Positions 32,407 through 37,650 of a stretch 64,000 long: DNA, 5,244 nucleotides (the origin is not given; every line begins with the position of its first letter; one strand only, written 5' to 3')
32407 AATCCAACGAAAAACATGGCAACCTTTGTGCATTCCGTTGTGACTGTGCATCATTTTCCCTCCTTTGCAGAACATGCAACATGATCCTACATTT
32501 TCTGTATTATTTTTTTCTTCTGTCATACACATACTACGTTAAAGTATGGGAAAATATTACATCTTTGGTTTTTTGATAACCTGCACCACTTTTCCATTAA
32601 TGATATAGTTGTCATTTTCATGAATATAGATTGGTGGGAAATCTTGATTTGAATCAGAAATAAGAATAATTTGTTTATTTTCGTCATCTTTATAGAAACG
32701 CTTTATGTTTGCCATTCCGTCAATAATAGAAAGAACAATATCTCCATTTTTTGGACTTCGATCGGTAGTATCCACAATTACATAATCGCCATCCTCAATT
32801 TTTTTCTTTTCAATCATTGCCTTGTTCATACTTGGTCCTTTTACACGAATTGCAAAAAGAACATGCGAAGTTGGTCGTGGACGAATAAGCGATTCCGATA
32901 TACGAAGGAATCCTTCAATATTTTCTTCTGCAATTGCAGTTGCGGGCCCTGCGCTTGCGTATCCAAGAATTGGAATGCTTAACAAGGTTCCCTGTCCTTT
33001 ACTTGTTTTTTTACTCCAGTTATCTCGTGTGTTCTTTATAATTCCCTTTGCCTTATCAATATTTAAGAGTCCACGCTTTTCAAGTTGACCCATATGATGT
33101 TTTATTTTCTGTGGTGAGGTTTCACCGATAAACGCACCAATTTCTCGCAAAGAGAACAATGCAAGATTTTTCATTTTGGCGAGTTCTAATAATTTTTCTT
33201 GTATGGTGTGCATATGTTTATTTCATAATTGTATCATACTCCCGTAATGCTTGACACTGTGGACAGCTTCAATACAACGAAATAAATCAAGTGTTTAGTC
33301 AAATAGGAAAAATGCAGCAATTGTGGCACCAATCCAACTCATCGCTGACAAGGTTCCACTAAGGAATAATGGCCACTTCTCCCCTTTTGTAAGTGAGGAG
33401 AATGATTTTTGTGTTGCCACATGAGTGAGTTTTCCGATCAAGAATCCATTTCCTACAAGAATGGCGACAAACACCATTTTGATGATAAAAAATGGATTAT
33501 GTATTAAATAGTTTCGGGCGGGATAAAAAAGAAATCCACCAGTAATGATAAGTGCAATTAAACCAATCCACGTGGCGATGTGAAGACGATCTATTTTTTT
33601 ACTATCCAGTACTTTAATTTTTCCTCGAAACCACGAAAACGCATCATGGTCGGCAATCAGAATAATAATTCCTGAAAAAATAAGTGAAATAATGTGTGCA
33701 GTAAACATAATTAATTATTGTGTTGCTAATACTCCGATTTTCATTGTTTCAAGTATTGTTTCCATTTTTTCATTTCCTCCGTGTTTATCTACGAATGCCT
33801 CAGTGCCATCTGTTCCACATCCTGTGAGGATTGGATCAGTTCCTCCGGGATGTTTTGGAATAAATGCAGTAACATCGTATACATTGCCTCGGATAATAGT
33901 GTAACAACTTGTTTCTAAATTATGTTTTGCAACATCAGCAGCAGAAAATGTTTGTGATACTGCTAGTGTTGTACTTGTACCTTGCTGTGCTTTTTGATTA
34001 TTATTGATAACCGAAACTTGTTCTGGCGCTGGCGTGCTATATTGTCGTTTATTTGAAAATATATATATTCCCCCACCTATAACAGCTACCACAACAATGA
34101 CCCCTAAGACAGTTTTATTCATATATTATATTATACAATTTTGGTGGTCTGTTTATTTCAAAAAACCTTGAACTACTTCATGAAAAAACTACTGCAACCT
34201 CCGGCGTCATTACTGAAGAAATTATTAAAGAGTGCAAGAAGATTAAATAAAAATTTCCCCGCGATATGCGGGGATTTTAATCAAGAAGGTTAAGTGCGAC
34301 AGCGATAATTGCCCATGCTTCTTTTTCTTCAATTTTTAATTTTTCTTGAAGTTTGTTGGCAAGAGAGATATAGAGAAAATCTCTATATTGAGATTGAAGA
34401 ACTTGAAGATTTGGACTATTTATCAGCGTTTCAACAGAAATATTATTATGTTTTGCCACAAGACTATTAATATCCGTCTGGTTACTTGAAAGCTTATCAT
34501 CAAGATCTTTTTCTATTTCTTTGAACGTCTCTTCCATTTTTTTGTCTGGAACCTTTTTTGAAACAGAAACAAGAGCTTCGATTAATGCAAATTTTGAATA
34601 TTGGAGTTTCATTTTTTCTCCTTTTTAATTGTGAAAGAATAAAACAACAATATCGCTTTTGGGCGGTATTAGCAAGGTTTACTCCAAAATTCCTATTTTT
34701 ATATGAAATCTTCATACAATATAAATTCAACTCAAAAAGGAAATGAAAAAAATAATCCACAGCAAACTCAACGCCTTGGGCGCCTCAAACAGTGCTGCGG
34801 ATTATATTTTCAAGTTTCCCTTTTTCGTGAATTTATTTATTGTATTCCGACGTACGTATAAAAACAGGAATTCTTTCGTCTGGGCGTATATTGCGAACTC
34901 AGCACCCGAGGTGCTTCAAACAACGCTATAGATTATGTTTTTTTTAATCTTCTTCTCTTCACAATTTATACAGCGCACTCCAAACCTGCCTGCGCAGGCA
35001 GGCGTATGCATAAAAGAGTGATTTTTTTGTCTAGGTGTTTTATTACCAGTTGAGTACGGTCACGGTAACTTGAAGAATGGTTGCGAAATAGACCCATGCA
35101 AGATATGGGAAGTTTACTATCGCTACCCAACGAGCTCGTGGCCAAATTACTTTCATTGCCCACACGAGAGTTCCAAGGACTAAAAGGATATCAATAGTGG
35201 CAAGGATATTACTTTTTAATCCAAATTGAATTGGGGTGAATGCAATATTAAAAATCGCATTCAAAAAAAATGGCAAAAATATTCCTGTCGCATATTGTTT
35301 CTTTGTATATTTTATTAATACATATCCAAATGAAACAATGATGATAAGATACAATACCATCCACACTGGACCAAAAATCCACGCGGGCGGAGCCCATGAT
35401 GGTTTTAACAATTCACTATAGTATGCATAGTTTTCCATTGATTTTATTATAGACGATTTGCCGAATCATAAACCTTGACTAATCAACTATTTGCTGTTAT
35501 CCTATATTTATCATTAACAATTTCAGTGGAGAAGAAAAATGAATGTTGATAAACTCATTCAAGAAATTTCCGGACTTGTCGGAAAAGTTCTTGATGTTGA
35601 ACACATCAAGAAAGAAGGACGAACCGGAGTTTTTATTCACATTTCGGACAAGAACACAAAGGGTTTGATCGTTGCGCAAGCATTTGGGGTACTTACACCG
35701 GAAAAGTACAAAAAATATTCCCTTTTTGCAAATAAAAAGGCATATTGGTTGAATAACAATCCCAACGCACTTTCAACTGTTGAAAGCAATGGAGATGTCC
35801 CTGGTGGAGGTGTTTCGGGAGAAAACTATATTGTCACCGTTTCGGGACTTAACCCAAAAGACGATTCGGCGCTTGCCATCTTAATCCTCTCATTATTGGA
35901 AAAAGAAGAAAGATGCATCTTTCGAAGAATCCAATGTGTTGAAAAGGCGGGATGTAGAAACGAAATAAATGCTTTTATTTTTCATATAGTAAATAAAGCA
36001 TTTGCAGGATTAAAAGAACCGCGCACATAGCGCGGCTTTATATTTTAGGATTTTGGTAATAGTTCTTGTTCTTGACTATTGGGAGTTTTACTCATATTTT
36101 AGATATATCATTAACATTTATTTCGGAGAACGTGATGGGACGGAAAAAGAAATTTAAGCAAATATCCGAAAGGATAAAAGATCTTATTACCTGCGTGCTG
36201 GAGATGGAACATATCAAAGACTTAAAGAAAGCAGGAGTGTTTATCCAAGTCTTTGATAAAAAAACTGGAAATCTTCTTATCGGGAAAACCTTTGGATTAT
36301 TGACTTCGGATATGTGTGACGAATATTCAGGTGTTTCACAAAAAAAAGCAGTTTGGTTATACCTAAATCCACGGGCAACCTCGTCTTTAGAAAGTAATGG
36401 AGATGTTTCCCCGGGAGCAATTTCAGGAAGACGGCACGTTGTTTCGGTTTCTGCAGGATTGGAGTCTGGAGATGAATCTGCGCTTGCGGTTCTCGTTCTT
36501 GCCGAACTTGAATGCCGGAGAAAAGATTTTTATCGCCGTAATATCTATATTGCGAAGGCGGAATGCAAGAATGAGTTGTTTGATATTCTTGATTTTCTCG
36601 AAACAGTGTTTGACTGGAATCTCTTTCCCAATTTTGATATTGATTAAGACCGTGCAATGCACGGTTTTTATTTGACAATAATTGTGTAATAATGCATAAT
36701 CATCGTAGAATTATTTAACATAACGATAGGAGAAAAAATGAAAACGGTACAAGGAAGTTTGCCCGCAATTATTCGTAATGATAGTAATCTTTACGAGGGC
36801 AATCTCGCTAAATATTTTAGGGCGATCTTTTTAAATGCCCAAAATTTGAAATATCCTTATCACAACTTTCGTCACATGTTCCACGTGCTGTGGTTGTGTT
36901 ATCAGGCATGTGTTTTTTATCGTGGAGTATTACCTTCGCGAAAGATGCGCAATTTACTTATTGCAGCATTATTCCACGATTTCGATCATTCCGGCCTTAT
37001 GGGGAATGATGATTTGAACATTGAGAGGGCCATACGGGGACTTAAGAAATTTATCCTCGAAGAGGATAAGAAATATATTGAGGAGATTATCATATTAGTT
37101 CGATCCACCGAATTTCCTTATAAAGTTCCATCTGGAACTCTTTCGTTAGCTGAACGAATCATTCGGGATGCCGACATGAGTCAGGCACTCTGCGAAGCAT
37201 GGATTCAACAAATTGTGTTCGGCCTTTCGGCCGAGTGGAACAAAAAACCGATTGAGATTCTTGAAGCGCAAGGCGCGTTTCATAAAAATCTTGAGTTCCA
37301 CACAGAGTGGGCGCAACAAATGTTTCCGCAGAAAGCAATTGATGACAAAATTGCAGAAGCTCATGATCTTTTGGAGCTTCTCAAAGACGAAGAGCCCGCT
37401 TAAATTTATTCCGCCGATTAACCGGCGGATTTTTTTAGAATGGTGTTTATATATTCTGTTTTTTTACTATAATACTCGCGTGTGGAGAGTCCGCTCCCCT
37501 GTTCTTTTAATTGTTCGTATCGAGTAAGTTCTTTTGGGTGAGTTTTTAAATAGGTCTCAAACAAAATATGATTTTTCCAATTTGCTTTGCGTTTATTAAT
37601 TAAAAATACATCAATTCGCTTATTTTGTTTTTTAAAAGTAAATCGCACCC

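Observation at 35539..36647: Tandem paralog pair of unknown function with conserved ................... core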

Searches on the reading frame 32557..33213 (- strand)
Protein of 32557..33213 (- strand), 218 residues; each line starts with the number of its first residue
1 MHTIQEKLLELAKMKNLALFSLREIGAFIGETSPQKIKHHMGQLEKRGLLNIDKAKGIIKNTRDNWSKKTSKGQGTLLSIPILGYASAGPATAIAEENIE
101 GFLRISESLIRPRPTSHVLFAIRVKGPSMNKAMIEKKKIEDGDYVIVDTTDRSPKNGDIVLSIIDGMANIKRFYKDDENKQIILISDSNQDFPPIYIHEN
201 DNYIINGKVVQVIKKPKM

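Call 16: search_protein_families(library=pfam, proteins=[window:32557-33213:-], max_evalue=0.1)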
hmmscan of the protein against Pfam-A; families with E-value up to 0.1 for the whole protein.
window:32557-33213:- (218 aa): 4 families
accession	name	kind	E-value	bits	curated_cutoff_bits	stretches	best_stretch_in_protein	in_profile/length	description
PF00717.28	Peptidase_S24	-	7.2e-23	80.9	23.3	1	81-210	1-116/116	Peptidase S24-like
PF01726.22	LexA_DNA_bind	-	0.00056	20.1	23.7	1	21-56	27-62/65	LexA DNA binding domain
PF01176.25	eIF-1a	-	0.0033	17.5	30.2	1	135-160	37-62/64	Translation initiation factor 1A / IF-1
PF00448.28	SRP54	-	0.021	14.9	22.7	1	128-189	70-124/196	SRP54-type protein, GTPase domain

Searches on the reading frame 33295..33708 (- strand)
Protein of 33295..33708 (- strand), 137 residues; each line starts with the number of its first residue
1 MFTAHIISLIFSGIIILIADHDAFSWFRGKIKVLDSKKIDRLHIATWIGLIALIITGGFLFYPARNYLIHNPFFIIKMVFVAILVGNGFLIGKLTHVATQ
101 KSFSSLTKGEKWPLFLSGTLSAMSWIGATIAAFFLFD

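Call 16: search_protein_families(library=pfam, proteins=[window:33295-33708:-], max_evalue=0.1)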
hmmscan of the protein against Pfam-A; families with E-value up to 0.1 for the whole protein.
window:33295-33708:- (137 aa): 1 family
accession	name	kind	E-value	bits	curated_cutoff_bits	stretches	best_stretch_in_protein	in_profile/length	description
PF09980.14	DUF2214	-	0.0033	17.8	34.1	1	14-102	17-104/147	Predicted membrane protein (DUF2214)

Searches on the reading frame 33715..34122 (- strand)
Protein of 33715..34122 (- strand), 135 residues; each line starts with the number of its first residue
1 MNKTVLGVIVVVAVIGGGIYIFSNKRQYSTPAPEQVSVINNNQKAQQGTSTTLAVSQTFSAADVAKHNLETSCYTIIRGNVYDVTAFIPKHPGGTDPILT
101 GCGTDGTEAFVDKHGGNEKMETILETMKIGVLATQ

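Call 16: search_protein_families(library=pfam, proteins=[window:33715-34122:-], max_evalue=0.1)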
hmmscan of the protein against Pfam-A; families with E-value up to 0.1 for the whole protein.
window:33715-34122:- (135 aa): 4 families
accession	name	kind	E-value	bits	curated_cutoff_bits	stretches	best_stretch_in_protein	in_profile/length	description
PF00173.33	Cyt-b5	-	5.1e-21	74.9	23.7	1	61-132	2-73/74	Cytochrome b5-like Heme/Steroid binding domain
PF09581.16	Spore_III_AF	-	0.0092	16.5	28.3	1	3-84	24-103/185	Stage III sporulation protein AF (Spore_III_AF)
PF17870.6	Insulin_TMD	-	0.011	16.2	33.4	1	9-29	25-45/47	Insulin receptor trans-membrane segment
PF02706.20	Wzz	-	0.044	14.5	25.5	1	3-50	16-60/91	Chain length determinant protein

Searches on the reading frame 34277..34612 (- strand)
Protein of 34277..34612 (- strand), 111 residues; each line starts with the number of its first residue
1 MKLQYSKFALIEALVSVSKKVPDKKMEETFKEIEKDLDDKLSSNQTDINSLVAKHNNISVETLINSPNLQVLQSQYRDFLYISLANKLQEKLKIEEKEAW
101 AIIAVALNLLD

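Call 16: search_protein_families(library=pfam, proteins=[window:34277-34612:-], max_evalue=0.1)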
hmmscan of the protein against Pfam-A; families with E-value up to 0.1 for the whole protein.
window:34277-34612:- (111 aa): 1 family
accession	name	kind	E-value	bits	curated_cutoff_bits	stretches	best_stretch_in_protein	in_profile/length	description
PF05003.17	DUF668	-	0.017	16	24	0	58-99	16-55/89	Protein of unknown function (DUF668)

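Call 87: search_protein_families(library=pfam, proteins=[window:34277-34612:-], max_evalue=0.1)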
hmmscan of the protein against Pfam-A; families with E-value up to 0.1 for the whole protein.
window:34277-34612:- (111 aa): 1 family
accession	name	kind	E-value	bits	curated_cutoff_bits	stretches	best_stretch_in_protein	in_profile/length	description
PF05003.17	DUF668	-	0.017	16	24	0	58-99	16-55/89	Protein of unknown function (DUF668)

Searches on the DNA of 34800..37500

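Call 78: search_rna_families(source=window, start=34800, end=37500, threshold=evalue, max_evalue=1)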
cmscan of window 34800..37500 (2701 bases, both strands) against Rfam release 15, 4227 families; matches with E-value up to 1: 1.
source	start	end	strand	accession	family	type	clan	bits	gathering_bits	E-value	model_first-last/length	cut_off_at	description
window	35964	36043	+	RF00512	Leu_leader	Cis-reg; leader;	-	27.5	50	0.0067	1-148/148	no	Leucine operon leader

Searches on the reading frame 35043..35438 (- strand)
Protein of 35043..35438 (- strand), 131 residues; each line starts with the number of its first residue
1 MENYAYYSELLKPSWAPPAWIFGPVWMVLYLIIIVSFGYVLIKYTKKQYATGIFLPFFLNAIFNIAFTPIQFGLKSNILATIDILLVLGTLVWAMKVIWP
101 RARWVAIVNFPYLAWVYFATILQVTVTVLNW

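Call 16: search_protein_families(library=pfam, proteins=[window:35043-35438:-], max_evalue=0.1)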
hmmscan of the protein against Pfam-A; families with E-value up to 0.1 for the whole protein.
window:35043-35438:- (131 aa): 2 families
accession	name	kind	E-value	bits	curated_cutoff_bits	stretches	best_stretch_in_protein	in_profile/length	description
PF03073.20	TspO_MBR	-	7.6e-27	94.3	24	1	5-126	22-143/145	TspO/MBR family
PF21876.2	STIV_turret_2nd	-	0.008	16.6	27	1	34-85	10-59/106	C381 turret protein 2nd galactose-binding domain-like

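Call 71: find_related_loci(query=window:35043-35438:-, collection=genome_contigs, flank=4000)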
Query window:35043-35438:- (131 aa) in genome_contigs; peptide patterns used: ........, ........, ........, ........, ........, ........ (x = any residue, [..] = any of these).
148 stretches matched a pattern; 55 encode a relative of the query (tblastn E <= 1e-3); 55 distinct loci.
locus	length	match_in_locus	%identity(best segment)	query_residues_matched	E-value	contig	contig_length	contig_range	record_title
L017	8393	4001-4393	82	1-131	6e-71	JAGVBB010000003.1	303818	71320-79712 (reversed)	MAG: Candidatus Paceibacterota bacterium isolate DeMMO6_41 c_000000009643, whole genome shotgun sequence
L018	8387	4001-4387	60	2-130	1e-49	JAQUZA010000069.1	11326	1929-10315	MAG: Candidatus Riflebacteria bacterium isolate STD2_25 NODE_22420_length_11326_cov_2.349317_Sandtown_D2, whole genome s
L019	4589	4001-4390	66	1-130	6e-49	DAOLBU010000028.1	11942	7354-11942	MAG TPA_asm: Candidatus Paceibacterota bacterium isolate AMR_MDS_0110 NODE_1279_length_11942_cov_4.831917, whole genome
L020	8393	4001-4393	62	1-131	1e-48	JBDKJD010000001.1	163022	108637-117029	MAG: Candidatus Parcubacteria bacterium isolate guil_2019_sw_WHONDRS-S19S_0049_A_bin.3 scaffold_0000005, whole genome sh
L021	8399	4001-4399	61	1-130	1e-47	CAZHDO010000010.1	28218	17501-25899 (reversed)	MAG TPA_asm: uncultured Candidatus Saccharibacteria bacterium isolate SRP284006_co1_584 genome assembly, contig: NODE_25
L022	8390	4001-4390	58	1-130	5e-47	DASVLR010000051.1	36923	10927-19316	MAG TPA_asm: Candidatus Paceibacterota bacterium isolate SMAG_U3079 k141_217252, whole genome shotgun sequence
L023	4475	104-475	58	7-130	2e-45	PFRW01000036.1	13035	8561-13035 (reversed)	MAG: Candidatus Peregrinibacteria bacterium CG_4_9_14_0_2_um_filter_41_14 CG_4_9_14_0.2_um_filter_scaffold_2074_c, whole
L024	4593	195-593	60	1-130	7e-46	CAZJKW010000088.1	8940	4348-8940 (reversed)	MAG TPA_asm: uncultured Fimbriimonadales bacterium isolate SRP237561_co1_174 genome assembly, contig: NODE_15516_length_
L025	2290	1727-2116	61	1-130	6e-46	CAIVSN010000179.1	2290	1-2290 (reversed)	uncultured bacterium isolate Loclat_bin-20132 genome assembly, contig: bin-20132:179/186, whole genome shotgun sequence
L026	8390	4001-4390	61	1-130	1e-44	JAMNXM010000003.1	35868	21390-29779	MAG: Candidatus Paceibacterota bacterium isolate gw_gwSRR_metabat.10 gw_C237, whole genome shotgun sequence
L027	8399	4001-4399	58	1-130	2e-44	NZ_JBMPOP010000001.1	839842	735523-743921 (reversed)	Undibacterium sp. Di24W NODE_1_length_839842_cov_60.412821_1, whole genome shotgun sequence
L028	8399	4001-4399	56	1-130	5e-44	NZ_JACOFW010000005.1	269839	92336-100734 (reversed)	Undibacterium seohonense strain KACC 16656 5, whole genome shotgun sequence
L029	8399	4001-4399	56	1-130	1e-43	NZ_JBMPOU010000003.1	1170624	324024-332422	Undibacterium sp. Ji22W NODE_3_length_1170624_cov_59.387704_3, whole genome shotgun sequence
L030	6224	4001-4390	55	1-130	2e-41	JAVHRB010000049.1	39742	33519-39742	MAG: Patescibacteria group bacterium isolate auto_43_30 WB_2019_0_2um_343_length_39742_cov_14, whole genome shotgun sequ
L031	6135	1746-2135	61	1-130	1e-39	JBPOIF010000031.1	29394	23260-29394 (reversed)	MAG: Candidatus Nomurabacteria bacterium isolate MAG_725 c_000000444824, whole genome shotgun sequence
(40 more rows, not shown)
